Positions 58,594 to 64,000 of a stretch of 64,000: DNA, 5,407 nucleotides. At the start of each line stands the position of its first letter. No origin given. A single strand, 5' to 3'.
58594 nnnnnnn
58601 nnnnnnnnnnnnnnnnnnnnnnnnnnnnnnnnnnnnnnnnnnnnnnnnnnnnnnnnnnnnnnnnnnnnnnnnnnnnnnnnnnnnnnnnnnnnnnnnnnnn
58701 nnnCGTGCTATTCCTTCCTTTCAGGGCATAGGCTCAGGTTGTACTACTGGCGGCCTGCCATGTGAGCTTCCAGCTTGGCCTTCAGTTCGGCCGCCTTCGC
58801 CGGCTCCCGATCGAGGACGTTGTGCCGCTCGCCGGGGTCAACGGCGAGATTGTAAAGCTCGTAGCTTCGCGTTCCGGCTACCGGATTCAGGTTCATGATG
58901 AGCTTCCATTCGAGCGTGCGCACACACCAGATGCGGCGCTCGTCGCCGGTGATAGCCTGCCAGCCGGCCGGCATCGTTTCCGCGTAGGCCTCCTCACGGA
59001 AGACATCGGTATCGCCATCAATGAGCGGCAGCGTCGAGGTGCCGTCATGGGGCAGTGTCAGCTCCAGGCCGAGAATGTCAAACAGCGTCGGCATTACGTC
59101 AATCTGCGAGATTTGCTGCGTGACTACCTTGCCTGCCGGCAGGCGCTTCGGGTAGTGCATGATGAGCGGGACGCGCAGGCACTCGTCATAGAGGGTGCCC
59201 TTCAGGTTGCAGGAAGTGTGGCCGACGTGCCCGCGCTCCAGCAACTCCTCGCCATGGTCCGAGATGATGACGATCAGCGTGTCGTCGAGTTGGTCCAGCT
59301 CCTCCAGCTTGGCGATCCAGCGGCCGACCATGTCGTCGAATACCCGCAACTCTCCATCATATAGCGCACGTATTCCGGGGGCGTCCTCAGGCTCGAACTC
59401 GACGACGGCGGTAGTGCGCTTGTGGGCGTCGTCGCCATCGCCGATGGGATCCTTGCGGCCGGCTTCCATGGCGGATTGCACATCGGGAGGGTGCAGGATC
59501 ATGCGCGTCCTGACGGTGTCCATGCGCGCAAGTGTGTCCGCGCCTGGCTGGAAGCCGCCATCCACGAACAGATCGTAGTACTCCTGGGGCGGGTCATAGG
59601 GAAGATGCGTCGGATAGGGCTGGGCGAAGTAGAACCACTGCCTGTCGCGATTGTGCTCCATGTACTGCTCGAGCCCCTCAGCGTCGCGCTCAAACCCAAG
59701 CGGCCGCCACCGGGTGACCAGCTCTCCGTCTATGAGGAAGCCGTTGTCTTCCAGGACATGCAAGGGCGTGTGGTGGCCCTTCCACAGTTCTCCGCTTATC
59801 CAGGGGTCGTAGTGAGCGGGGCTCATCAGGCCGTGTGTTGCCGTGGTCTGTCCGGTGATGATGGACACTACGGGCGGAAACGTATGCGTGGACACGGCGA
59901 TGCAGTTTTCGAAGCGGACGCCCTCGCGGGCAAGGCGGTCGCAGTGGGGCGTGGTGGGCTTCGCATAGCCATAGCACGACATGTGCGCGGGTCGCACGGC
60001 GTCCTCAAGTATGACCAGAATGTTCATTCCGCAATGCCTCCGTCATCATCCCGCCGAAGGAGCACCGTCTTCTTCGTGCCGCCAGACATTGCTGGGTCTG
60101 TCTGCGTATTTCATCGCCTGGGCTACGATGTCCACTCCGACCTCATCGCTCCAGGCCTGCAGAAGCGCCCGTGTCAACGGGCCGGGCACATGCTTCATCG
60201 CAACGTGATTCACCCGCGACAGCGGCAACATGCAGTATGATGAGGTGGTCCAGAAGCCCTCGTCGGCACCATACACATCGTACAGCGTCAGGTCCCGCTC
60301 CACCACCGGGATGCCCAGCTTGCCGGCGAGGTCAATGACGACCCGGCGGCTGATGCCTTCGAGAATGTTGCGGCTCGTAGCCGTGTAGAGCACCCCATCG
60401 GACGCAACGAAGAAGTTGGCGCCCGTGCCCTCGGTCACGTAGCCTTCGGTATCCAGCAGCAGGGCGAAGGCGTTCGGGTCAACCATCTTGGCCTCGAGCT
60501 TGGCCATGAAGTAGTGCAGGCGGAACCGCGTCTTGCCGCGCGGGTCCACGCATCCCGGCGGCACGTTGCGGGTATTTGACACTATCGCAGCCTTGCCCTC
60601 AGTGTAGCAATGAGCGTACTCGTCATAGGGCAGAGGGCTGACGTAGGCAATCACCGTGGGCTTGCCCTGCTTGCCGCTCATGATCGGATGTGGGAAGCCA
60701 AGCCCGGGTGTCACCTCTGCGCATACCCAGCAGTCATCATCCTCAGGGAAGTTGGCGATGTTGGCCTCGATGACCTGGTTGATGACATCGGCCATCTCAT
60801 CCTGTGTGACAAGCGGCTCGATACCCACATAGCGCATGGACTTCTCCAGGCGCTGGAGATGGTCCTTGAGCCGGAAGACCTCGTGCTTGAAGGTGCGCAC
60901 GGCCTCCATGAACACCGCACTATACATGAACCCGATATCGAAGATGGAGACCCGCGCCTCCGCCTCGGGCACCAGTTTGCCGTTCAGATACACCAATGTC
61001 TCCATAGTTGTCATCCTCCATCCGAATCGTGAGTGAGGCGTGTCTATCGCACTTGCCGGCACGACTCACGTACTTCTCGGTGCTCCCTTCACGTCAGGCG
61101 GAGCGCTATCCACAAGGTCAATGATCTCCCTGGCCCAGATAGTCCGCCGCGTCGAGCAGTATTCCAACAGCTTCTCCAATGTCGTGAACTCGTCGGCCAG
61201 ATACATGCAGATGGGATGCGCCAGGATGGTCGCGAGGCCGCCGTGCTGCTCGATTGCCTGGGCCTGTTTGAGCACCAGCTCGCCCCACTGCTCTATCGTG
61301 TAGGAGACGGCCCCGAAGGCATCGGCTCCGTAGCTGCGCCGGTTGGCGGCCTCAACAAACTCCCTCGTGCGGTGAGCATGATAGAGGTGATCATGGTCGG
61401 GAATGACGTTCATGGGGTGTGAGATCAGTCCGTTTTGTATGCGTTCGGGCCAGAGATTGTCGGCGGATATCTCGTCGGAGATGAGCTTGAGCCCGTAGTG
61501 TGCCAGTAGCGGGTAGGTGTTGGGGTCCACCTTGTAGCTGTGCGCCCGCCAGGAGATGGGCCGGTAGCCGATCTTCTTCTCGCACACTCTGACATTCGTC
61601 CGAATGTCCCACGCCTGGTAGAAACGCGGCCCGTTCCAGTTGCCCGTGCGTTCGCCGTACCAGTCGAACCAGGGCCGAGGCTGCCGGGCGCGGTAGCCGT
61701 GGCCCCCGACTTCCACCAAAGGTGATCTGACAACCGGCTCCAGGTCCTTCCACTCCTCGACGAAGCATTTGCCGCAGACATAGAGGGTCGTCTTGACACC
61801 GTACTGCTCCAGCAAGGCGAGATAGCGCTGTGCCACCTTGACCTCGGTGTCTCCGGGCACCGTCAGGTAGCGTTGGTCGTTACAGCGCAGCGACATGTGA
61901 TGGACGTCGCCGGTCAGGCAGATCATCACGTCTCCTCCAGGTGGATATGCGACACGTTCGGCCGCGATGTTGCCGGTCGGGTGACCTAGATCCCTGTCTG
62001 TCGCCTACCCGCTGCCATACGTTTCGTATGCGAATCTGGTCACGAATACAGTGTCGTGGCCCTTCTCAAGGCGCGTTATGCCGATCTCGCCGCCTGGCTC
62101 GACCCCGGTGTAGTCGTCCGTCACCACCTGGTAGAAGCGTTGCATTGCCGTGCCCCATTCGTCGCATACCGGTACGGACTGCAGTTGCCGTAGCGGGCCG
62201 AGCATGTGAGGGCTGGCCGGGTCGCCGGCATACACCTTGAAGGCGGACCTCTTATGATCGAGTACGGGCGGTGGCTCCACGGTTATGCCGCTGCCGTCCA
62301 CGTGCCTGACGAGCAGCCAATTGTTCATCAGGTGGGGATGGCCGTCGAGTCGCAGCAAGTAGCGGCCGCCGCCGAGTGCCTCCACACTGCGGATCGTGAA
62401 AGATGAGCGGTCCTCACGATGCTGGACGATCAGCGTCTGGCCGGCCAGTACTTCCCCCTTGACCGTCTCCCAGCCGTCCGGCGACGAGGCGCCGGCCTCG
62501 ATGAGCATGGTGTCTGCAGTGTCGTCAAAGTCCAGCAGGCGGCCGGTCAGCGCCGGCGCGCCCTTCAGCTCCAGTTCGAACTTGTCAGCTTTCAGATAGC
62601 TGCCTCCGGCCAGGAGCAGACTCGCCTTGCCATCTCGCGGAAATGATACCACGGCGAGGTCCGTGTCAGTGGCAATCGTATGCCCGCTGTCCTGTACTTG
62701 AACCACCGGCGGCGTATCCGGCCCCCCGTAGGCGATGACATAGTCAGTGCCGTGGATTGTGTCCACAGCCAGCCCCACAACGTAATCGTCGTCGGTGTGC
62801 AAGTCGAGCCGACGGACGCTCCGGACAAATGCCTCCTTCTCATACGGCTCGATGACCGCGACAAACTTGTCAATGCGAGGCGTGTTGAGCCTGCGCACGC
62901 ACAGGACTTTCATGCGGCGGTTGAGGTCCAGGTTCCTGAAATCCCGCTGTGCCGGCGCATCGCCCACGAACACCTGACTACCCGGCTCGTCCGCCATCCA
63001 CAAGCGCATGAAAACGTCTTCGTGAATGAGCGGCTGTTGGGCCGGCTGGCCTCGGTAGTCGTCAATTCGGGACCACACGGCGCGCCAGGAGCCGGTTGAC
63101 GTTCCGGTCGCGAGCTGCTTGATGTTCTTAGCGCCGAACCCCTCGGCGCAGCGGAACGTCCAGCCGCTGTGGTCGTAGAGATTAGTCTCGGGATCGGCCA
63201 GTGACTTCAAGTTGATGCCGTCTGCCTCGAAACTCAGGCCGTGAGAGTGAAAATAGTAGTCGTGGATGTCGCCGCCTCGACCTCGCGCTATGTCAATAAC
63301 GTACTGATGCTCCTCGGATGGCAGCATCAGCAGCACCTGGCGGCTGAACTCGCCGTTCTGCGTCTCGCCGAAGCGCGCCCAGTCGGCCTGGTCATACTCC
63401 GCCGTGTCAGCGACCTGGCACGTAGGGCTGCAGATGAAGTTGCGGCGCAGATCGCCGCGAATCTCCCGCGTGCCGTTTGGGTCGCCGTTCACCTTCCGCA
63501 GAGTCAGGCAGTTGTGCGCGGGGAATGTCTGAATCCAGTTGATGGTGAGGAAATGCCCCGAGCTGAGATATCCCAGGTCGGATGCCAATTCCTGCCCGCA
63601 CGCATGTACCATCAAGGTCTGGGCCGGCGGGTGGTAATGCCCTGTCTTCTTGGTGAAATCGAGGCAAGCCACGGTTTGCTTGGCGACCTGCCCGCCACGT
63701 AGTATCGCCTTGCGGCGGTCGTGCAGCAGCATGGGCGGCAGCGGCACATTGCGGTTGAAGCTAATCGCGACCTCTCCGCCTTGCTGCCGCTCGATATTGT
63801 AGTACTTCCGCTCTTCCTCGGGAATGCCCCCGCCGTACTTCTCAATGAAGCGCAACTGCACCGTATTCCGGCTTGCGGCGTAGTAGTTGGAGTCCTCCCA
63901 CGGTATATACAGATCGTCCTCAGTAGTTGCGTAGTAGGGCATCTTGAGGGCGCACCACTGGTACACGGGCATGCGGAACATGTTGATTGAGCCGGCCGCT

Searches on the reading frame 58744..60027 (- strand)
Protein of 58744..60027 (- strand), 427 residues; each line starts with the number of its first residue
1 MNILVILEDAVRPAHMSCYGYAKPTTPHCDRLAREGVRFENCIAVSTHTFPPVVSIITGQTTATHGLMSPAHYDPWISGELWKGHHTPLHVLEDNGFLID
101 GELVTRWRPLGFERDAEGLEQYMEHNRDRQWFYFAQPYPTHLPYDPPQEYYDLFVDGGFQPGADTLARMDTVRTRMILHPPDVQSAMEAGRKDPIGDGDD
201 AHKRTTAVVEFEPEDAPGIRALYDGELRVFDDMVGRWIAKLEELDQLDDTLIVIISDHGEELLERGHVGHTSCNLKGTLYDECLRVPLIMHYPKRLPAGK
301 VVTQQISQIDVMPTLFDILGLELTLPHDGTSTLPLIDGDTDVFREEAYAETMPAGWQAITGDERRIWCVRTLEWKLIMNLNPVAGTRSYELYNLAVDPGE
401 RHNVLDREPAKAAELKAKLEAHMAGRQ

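Call 64: search_protein_families(library=pfam, proteins=[window:58744-60027:-], max_evalue=0.05)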
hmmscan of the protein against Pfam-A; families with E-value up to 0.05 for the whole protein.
window:58744-60027:- (427 aa): 4 families
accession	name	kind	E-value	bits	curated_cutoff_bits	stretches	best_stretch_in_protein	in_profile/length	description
PF00884.28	Sulfatase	-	2.4e-36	126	25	2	118-320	152-300/301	Sulfatase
PF16347.10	SGSH_C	-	4.7e-20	72.7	29.3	1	276-423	8-148/154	N-sulphoglucosamine sulphohydrolase, C-terminal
PF01663.27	Phosphodiest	-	2.9e-12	47.3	23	2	4-76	2-71/342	Type I phosphodiesterase / nucleotide pyrophosphatase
PF02995.22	DUF229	-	0.007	15.5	25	1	229-260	312-343/496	Protein of unknown function (DUF229)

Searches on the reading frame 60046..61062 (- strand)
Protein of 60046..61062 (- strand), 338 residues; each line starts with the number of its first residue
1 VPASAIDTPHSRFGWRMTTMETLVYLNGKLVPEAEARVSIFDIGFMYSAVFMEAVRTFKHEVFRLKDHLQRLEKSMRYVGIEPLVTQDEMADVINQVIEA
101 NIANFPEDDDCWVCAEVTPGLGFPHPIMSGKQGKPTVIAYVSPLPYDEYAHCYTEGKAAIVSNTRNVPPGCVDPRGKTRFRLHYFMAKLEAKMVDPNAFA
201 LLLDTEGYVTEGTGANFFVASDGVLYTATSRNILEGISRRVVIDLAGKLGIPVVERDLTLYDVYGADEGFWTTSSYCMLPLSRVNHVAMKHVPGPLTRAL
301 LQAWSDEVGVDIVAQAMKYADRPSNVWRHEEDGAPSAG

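Call 64: search_protein_families(library=pfam, proteins=[window:60046-61062:-], max_evalue=0.05)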
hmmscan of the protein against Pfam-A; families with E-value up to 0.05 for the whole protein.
window:60046-61062:- (338 aa): 2 families
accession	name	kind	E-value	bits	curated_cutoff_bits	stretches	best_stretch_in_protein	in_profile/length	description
PF01063.24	Aminotran_4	-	1.5e-41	143.1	28.5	1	52-283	3-222/223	Amino-transferase class IV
PF18881.5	DUF5646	-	0.01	16.2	27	1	61-116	12-61/69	Family of unknown function (DUF5646)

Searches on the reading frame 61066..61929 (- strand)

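Call 64: search_protein_families(library=pfam, proteins=[window:61066-61929:-], max_evalue=0.05)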
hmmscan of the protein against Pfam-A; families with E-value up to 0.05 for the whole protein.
window:61066-61929:- (287 aa): 2 families
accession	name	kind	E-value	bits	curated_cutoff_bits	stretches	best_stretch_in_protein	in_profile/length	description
PF01522.26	Polysacc_deac_1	-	9.4e-07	29.3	23.1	1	30-148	18-122/124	Polysaccharide deacetylase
PF10096.14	DUF2334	-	0.0033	17.5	26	1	118-241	112-190/203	Uncharacterized protein conserved in bacteria (DUF2334)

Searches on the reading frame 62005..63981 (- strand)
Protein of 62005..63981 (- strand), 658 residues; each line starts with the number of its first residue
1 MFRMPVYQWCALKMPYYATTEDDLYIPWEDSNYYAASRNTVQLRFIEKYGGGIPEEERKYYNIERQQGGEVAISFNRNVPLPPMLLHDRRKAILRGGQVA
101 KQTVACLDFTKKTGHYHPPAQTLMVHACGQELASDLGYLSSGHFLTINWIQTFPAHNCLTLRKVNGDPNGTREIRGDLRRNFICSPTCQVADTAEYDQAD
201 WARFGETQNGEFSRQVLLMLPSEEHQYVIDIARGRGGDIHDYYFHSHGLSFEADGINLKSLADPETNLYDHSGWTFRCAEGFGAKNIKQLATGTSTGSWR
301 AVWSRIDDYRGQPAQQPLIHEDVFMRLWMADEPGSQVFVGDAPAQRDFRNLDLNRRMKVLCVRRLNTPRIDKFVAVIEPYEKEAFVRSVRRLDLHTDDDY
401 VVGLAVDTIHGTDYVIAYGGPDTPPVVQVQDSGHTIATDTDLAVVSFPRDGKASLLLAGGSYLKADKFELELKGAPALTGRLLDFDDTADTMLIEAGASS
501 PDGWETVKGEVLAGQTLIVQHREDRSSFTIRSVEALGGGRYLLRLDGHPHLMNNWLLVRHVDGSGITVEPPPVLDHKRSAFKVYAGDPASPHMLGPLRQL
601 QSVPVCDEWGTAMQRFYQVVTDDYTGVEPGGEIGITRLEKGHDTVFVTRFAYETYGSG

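Call 7: search_protein_families(library=pfam, proteins=[window:62005-63981:-], max_evalue=0.1)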
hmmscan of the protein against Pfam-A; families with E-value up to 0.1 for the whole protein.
window:62005-63981:- (658 aa): 0 families

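Call 8: search_protein_families(library=ncbifam, proteins=[window:62005-63981:-], max_evalue=0.1)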
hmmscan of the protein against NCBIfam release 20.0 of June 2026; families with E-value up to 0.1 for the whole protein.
window:62005-63981:- (658 aa): 0 families

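Call 54: find_homologous_proteins(query=window:62005-63981:-, max_evalue=1e-10)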
Query window:62005-63981:- (658 aa): 11 proteins with E <= 1e-10 among 8000 candidates.
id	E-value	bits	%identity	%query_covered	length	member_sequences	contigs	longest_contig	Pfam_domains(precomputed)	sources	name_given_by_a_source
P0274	1.4e-291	987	66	99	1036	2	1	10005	-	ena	-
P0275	3.2e-265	900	62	99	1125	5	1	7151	-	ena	-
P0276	2.3e-258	877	60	99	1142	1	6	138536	-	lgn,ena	-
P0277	7.8e-241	819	57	99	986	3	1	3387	-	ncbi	ncbi:MAG: hypothetical protein ACLFWB_11605, partial [Armatimonadota bacterium]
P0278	3.3e-201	688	59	77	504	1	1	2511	-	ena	-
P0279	7.9e-193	660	56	79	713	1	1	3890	PF04311.21,PF13472.13,PF00657.29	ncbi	ncbi:MAG: SGNH/GDSL hydrolase family protein, partial [Armatimonadota bacterium]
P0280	8.9e-138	479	39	99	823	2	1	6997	-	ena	-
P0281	1.3e-124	435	38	96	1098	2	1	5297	PF07940.19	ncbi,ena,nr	ncbi:MAG: hypothetical protein EXS64_21205 [Candidatus Latescibacteria bacterium]|nr:hypothetical pr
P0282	1.4e-123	432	58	48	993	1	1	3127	PF07940.19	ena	-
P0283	5.8e-120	420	38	98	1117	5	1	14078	PF07940.19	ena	-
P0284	2.5e-116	408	41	90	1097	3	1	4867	PF07940.19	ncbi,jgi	-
